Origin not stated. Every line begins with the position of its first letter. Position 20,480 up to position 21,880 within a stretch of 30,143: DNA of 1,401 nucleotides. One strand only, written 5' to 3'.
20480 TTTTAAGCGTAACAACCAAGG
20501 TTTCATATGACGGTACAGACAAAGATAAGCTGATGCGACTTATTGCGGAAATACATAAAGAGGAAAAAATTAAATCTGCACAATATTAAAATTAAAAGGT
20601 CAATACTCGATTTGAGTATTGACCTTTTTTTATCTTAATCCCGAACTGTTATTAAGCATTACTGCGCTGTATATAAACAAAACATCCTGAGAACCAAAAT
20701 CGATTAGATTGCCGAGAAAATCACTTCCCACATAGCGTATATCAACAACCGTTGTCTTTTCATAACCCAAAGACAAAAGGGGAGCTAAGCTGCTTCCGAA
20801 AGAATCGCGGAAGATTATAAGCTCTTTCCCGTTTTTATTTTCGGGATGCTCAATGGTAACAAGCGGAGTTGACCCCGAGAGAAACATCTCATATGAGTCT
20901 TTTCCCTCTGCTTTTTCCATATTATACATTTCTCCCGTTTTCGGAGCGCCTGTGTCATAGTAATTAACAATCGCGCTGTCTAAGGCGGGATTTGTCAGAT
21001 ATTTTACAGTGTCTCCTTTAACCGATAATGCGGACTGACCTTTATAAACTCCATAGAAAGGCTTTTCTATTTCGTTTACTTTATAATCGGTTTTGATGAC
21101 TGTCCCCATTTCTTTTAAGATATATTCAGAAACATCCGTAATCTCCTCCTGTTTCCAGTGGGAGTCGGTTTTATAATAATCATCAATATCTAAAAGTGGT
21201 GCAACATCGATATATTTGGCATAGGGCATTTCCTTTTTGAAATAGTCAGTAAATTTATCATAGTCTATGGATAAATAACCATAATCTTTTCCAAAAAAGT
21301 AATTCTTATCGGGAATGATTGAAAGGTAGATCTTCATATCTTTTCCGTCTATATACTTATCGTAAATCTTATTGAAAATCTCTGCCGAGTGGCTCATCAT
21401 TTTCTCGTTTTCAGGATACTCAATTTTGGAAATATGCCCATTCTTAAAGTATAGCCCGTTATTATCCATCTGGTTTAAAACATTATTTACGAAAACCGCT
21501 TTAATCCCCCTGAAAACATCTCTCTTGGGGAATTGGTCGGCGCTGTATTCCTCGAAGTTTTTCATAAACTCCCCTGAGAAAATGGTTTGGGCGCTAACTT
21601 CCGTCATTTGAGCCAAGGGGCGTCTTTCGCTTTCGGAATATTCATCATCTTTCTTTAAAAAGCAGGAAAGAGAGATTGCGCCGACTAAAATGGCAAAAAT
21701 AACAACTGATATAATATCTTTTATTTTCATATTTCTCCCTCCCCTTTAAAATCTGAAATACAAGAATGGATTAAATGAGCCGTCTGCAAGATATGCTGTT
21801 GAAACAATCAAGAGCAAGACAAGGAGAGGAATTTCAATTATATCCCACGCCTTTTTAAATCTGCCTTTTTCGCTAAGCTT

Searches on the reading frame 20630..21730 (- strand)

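Call 9: search_protein_families(library=pfam, proteins=[window:20630-21730:-])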
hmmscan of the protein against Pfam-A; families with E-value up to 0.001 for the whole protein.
window:20630-21730:- (366 aa): 1 family
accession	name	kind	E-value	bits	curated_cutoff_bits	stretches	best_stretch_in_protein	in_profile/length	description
PF14286.12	DHHW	-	2.3e-08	34.1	25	1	185-329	236-385/385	DHHW protein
